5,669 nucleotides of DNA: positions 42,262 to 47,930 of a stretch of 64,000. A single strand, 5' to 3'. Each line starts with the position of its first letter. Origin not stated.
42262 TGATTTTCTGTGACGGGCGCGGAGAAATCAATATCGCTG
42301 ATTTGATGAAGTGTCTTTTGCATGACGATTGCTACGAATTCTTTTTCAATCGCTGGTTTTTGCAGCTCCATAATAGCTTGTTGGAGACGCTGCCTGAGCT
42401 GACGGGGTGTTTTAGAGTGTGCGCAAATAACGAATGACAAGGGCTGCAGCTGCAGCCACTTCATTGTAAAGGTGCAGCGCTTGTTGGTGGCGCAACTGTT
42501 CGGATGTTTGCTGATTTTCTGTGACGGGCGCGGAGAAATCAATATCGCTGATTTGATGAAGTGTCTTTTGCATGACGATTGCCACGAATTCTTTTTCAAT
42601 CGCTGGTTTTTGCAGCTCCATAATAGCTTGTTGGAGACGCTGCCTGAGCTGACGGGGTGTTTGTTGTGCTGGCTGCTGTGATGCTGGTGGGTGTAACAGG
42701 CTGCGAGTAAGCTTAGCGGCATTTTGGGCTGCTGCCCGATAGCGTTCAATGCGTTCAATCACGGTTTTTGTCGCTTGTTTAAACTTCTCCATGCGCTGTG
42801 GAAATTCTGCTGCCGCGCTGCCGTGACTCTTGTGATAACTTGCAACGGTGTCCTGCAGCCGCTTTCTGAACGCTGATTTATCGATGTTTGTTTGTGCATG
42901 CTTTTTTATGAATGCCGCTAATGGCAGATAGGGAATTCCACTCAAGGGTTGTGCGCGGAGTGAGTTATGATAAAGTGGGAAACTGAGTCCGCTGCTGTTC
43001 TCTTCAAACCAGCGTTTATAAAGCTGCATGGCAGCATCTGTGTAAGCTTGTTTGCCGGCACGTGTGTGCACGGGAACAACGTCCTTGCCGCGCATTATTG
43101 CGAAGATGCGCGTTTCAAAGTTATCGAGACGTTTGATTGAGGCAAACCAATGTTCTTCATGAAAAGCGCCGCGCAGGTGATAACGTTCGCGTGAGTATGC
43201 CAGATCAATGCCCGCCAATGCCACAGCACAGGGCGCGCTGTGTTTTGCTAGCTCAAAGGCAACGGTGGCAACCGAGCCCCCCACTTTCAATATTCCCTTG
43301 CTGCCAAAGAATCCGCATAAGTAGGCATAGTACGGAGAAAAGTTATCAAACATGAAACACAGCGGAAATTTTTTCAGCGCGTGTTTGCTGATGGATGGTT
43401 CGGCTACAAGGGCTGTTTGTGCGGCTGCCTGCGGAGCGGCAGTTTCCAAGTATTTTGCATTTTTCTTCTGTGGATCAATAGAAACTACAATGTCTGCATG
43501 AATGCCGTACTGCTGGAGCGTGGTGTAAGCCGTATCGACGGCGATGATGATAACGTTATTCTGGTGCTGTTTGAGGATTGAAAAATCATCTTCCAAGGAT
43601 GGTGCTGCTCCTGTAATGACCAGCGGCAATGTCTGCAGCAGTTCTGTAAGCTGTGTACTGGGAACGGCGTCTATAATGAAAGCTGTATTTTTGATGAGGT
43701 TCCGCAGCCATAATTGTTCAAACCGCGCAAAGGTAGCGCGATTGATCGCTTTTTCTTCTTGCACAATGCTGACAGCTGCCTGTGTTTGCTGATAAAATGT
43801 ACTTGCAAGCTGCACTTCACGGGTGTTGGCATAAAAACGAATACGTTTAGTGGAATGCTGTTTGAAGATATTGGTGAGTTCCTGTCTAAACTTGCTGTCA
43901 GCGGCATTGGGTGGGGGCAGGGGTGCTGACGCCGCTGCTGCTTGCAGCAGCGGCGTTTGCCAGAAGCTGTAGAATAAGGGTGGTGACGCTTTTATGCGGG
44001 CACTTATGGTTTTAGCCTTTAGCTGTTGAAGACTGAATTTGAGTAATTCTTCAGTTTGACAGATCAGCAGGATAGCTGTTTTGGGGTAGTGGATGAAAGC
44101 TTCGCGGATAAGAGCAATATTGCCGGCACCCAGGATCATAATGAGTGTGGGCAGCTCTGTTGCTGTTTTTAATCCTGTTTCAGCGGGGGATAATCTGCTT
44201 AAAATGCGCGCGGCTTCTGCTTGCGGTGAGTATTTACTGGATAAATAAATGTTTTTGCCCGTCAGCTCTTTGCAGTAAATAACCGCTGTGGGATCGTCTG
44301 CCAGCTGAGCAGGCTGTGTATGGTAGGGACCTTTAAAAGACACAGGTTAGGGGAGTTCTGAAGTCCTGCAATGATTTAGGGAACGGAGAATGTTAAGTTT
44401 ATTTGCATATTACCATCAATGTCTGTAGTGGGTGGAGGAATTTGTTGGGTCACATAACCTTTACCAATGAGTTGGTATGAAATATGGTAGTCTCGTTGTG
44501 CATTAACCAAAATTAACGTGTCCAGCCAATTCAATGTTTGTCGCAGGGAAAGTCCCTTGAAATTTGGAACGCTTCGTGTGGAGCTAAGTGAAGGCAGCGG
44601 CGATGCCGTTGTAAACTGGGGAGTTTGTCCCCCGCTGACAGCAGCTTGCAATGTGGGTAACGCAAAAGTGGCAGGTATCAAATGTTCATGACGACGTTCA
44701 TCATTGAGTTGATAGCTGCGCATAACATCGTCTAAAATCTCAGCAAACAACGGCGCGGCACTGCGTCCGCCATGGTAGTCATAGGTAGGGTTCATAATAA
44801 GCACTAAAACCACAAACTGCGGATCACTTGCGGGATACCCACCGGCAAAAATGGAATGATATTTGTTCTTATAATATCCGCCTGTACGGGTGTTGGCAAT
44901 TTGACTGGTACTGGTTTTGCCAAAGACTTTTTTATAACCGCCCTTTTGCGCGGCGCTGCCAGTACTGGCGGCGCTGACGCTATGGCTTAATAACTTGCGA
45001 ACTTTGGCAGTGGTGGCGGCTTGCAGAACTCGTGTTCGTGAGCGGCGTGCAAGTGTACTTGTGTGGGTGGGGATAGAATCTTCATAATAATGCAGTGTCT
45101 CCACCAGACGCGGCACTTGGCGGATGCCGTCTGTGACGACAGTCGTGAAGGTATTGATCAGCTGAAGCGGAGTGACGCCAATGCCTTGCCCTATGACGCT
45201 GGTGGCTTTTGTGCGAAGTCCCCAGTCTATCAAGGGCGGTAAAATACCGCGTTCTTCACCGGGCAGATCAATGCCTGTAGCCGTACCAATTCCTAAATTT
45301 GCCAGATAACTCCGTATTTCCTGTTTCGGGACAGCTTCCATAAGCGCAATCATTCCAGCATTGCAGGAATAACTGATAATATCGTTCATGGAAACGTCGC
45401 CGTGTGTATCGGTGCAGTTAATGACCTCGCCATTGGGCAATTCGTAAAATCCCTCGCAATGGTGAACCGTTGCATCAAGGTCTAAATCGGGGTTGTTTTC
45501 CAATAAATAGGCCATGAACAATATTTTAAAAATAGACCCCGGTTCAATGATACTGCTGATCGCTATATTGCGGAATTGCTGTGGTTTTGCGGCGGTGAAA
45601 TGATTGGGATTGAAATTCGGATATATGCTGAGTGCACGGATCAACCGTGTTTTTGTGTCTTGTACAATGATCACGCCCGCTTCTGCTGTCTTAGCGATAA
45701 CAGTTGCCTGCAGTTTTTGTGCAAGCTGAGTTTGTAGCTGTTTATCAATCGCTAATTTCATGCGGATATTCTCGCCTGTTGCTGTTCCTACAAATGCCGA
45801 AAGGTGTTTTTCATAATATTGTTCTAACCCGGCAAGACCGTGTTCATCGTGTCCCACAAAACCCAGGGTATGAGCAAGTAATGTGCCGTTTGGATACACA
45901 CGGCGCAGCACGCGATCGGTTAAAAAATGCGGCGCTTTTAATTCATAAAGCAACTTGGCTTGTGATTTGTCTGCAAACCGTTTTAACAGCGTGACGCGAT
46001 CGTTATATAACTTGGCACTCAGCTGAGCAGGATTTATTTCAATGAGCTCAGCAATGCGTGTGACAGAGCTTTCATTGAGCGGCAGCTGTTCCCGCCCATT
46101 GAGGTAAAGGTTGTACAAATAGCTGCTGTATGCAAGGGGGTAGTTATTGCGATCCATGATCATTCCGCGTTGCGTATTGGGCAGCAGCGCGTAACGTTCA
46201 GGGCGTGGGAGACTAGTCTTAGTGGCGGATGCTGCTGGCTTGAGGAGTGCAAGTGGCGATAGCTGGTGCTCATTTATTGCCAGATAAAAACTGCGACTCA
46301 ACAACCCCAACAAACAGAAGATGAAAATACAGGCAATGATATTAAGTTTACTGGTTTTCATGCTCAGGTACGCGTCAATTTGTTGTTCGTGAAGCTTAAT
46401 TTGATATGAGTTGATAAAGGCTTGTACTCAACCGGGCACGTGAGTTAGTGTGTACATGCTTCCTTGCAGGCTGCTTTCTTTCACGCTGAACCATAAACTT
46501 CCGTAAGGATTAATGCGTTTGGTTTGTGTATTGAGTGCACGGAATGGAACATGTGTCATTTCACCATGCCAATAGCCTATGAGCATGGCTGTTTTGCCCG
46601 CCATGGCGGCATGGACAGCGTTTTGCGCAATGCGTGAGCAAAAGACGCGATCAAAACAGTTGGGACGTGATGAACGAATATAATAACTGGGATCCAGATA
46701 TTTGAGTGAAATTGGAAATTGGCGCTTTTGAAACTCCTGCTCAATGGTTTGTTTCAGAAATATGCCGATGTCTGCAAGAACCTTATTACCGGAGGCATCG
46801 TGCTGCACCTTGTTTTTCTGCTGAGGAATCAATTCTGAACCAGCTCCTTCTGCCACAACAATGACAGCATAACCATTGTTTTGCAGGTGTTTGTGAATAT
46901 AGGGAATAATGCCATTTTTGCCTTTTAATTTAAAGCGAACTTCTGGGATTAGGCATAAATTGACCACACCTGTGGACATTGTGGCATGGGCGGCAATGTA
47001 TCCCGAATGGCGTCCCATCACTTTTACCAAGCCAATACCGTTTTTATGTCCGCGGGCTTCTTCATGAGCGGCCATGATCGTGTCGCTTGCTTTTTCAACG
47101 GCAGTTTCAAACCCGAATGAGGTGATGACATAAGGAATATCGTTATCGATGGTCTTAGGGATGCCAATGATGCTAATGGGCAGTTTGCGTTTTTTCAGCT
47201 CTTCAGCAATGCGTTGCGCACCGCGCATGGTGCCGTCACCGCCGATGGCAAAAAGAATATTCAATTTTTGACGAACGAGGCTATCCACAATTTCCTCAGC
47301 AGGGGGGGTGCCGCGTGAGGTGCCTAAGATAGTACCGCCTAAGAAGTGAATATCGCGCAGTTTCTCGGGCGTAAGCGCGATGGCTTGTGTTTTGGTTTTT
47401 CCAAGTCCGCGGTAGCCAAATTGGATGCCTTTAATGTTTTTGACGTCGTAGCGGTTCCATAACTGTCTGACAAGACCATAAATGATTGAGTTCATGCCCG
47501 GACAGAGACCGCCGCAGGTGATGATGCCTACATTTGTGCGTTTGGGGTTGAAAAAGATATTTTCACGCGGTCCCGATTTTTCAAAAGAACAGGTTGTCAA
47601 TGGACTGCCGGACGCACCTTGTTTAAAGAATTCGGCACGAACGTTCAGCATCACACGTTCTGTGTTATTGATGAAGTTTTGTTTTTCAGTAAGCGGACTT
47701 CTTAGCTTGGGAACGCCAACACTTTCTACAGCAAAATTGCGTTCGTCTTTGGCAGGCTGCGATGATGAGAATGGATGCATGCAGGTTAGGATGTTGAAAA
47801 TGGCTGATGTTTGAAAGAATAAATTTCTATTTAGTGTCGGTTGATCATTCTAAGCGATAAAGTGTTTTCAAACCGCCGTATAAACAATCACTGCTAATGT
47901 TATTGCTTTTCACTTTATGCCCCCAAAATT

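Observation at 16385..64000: Recurrent pattern: five recent tandem segmental duplications in 64 kb, four of them straddling convergent gene ends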

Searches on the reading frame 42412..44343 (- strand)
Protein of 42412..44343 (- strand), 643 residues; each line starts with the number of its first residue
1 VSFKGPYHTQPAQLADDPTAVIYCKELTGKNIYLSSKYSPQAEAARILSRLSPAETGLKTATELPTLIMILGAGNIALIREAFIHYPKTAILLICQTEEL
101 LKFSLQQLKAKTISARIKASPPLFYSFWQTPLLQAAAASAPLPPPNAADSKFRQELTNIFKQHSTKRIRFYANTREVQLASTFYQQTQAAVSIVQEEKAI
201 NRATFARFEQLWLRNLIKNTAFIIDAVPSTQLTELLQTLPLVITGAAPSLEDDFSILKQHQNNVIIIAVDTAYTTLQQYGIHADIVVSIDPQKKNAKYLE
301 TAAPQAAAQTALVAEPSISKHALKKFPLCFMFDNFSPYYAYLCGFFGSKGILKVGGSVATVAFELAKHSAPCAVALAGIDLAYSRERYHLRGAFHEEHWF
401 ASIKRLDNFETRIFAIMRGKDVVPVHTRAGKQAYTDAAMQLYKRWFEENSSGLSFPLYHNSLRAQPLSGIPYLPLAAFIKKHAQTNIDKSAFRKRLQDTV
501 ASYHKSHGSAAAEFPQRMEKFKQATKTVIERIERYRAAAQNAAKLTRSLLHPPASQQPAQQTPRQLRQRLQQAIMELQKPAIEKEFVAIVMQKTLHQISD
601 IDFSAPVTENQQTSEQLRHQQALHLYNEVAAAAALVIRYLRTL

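Call 7: search_protein_families(library=ncbifam, proteins=[window:42412-44343:-])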
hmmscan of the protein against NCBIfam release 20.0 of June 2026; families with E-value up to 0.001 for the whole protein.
window:42412-44343:- (643 aa): 2 families
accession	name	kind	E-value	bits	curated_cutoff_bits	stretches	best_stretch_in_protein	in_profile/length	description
NF050051.1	FlagModPseD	domain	3.7e-15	55.6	670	1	213-386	200-377/640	flagellin modification protein PseD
NF040608.1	division_SteA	equivalog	0.00061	18.8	150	0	169-301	97-228/369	putative cytokinetic ring protein SteA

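Call 48: search_protein_families(library=pfam, proteins=[window:42412-44343:-], max_evalue=0.0001)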
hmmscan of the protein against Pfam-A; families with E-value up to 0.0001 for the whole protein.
window:42412-44343:- (643 aa): 1 family
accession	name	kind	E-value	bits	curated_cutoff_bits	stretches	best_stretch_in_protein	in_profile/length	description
PF01973.23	MptE-like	-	3.4e-32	112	34.6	1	215-385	2-170/171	6-hydroxymethylpterin diphosphokinase MptE-like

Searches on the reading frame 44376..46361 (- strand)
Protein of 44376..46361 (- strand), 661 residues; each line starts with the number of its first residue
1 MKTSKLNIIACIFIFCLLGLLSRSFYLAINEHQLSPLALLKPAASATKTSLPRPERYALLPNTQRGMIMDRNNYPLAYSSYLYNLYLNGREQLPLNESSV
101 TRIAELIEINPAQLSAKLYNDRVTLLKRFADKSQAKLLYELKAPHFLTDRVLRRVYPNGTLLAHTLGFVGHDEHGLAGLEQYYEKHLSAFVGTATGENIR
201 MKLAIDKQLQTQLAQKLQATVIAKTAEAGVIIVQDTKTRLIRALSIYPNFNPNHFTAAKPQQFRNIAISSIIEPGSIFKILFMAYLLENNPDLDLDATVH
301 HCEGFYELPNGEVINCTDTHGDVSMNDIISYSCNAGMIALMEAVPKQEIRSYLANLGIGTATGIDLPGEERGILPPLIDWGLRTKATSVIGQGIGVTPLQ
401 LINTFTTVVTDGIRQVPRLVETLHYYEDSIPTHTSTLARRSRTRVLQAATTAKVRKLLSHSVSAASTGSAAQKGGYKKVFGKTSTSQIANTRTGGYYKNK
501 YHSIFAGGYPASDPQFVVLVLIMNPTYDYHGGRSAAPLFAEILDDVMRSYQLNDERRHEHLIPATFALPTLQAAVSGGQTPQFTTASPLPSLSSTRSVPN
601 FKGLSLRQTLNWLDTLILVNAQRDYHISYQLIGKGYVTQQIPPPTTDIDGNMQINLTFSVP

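Call 27: find_encoding_contigs(protein=window:44376-46361:-, flank=10000, max_places=4)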
Protein window:44376-46361:- (661 aa): no gene with exactly this product is on record in the collection.

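Call 48: search_protein_families(library=pfam, proteins=[window:44376-46361:-], max_evalue=0.0001)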
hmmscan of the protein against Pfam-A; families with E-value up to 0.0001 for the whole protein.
window:44376-46361:- (661 aa): 3 families
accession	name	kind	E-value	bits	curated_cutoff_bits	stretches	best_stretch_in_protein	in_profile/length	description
PF00905.27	Transpeptidase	-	2.9e-53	181.4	22.1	1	229-544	1-299/299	Penicillin binding protein transpeptidase domain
PF03717.20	PBP_dimer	-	2.7e-11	44.7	24.4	1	64-192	5-163/180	Penicillin-binding Protein dimerisation domain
PF03793.24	PASTA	-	3.9e-05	24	23.2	1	598-659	3-63/64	PASTA domain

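Call 64: find_homologous_proteins(query=window:44376-46361:-, max_evalue=1e-40)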
Query window:44376-46361:- (661 aa): 813 proteins with E <= 1e-40 among 8000 candidates; the best 120 are listed.
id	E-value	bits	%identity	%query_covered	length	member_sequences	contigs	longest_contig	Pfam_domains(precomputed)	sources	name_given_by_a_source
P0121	0.0e+0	1487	100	100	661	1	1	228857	PF03717.21,PF00905.28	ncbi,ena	-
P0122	3.5e-231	787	57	92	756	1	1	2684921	PF03717.21,PF00905.28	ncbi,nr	ncbi:stage V sporulation protein D [Spirochaetota bacterium]|nr:stage V sporulation protein D [Spiro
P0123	1.0e-125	439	38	93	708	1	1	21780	PF03717.21,PF00905.28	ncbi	-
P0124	1.9e-119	418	36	91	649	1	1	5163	PF03717.21,PF00905.28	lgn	-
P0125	8.8e-102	360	35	90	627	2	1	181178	PF03717.21,PF03793.25,PF00905.28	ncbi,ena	-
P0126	4.7e-93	331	33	98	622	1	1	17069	PF03717.21,PF03793.25,PF00905.28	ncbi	ncbi:penicillin-binding protein [Spirochaetota bacterium]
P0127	4.3e-65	239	29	100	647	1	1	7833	PF03717.21,PF03793.25,PF00905.28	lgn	-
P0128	1.0e-63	234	28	99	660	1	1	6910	PF03717.21,PF03793.25,PF00905.28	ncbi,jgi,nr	ncbi:MAG: spoVD 3 [Sporomusa sp.]|jgi:cell division protein FtsI/penicillin-binding protein 2|nr:spo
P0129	4.1e-63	232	30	100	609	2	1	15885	PF03717.21,PF00905.28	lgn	-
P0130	1.0e-62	231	29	100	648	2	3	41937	PF03717.21,PF03793.25,PF00905.28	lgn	-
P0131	7.9e-62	228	32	80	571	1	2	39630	PF03717.21,PF00905.28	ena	-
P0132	9.8e-62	227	30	100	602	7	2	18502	PF03717.21,PF03793.25,PF00905.28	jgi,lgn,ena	-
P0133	1.2e-61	227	31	90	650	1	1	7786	PF03717.21,PF03793.25,PF00905.28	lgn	-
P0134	1.9e-61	226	34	72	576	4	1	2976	PF03717.21,PF00905.28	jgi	jgi:cell division protein FtsI (penicillin-binding protein 3)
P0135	2.0e-61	226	33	72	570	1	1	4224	PF03717.21,PF00905.28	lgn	-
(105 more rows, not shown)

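Call 65: find_encoding_contigs(protein=P0122, flank=10000, max_places=2)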
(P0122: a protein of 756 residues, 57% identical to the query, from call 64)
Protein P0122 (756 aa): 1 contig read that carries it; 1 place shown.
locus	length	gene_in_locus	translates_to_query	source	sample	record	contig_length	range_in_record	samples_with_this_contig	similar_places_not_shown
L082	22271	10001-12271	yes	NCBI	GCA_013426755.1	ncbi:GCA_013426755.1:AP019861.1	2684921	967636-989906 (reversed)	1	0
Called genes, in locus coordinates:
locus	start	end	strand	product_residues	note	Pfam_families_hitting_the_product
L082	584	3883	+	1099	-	PF07719:TPR_2 (faint), PF13424:TPR_12 (faint), PF13432:TPR_16 (faint), PF13174:TPR_6 (faint)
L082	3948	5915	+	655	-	-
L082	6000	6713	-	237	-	PF13279:4HBT_2, PF03061:4HBT (weak)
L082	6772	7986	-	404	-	-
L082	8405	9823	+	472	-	PF00365:PFK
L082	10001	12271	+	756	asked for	PF03717:PBP_dimer, PF00905:Transpeptidase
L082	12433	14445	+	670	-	PF01973:MptE-like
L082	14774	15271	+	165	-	PF01220:DHquinase_II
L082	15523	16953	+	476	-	-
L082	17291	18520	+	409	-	PF01467:CTP_transf_like (weak), PF01121:CoaE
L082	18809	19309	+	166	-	PF03729:DUF308 (weak)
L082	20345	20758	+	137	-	-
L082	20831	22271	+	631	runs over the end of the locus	PF22638:FlgK_D1, PF06429:Flg_bbr_C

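Call 66: find_encoding_contigs(protein=P0123, flank=10000, max_places=2)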
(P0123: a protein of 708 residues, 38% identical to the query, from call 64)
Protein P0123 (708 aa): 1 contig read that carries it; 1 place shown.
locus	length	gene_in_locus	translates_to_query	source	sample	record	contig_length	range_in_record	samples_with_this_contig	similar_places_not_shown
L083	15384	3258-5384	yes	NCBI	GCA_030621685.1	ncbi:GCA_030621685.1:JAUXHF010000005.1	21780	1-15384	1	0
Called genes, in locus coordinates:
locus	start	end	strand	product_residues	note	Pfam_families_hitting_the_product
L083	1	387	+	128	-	?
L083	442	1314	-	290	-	PF05036:SPOR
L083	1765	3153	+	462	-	PF00365:PFK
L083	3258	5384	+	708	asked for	PF03717:PBP_dimer, PF00905:Transpeptidase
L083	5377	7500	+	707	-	PF01973:MptE-like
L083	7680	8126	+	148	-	PF01220:DHquinase_II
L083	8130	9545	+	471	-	-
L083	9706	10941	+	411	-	PF01467:CTP_transf_like, PF01121:CoaE (weak)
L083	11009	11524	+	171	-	PF03729:DUF308 (weak)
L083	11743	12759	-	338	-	-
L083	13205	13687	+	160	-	-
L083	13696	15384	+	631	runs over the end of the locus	PF22638:FlgK_D1, PF07196:Flagellin_IN (faint), PF06429:Flg_bbr_C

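Call 70: find_encoding_contigs(protein=P0125, flank=10000, max_places=2)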
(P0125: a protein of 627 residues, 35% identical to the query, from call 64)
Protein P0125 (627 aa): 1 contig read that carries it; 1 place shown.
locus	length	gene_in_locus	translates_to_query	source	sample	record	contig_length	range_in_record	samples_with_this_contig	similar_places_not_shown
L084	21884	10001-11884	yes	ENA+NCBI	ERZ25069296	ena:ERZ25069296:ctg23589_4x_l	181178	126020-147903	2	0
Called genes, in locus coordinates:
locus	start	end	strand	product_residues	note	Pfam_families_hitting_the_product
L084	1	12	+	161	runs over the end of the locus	PF01029:NusB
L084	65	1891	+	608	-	PF12895:ANAPC3 (faint), PF13174:TPR_6 (faint), PF21033:RMD1-3 (faint), PF22860:DUF7017 (faint), PF25062:ARM_TT21_N (faint), PF00515:TPR_1 (faint), PF13181:TPR_8 (weak), PF13432:TPR_16 (weak), +8 more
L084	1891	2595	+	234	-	PF00106:adh_short, PF08659:KR (faint), PF13561:adh_short_C2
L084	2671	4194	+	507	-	-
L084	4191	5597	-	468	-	PF01973:MptE-like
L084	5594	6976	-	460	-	PF14559:TPR_19 (faint), PF07719:TPR_2 (faint), PF13432:TPR_16 (faint), PF12895:ANAPC3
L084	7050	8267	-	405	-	PF01071:GARS_A, PF02655:ATP-grasp_3, PF02222:ATP-grasp (weak), PF07478:Dala_Dala_lig_C, PF13535:ATP-grasp_4, PF18603:LAL_C2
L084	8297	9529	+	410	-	PF04413:Glycos_transf_N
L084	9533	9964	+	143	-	PF10502:Peptidase_S26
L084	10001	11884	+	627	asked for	PF03717:PBP_dimer, PF03793:PASTA (faint), PF00905:Transpeptidase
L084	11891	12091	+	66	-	-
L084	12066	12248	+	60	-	-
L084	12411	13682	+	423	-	PF01973:MptE-like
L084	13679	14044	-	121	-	PF00005:ABC_tran (weak)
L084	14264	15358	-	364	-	PF00005:ABC_tran, PF02463:SMC_N (faint), PF13304:AAA_21 (faint), PF12848:ABC_tran_Xtn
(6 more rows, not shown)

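Call 71: find_encoding_contigs(protein=P0126, flank=10000, max_places=2)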
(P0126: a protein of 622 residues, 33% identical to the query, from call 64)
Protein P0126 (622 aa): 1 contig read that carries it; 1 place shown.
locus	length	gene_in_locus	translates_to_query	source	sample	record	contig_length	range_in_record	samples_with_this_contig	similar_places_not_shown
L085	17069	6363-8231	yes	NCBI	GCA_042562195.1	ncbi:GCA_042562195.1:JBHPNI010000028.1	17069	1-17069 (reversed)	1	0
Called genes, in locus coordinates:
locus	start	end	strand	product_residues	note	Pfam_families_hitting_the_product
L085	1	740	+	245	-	?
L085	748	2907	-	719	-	PF00989:PAS (weak), PF08448:PAS_4 (weak), PF13426:PAS_9, PF08448:PAS_4, PF00990:GGDEF, PF00563:EAL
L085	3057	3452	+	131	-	PF01894:YjbQ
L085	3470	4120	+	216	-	PF00834:Ribul_P_3_epim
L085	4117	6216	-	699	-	PF00989:PAS, PF13188:PAS_8 (faint), PF13426:PAS_9, PF00512:HisKA, PF02518:HATPase_c, PF00072:Response_reg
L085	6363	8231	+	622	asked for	PF03717:PBP_dimer (weak), PF03793:PASTA (faint), PF00905:Transpeptidase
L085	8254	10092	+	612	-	PF01973:MptE-like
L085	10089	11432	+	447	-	PF00070:Pyr_redox (faint), PF00106:adh_short (faint), PF01266:DAO (faint), PF02254:TrkA_N, PF07992:Pyr_redox_2 (weak), PF02080:TrkA_C, PF02254:TrkA_N, PF02080:TrkA_C, +6 more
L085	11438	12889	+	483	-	PF02386:TrkH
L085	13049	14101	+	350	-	-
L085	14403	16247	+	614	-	PF00496:SBP_bac_5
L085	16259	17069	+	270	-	PF19300:BPD_transp_1_N, PF00528:BPD_transp_1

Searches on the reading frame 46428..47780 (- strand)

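Call 48: search_protein_families(library=pfam, proteins=[window:46428-47780:-], max_evalue=0.0001)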
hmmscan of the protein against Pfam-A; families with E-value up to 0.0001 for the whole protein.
window:46428-47780:- (450 aa): 2 families
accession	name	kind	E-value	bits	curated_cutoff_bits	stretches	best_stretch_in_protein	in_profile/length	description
PF00365.25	PFK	-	2.4e-65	221.1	30.9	1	83-391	1-276/277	Phosphofructokinase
PF00781.29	DAGK_cat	-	9.3e-05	22.5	23.6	0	158-239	41-116/125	Diacylglycerol kinase catalytic domain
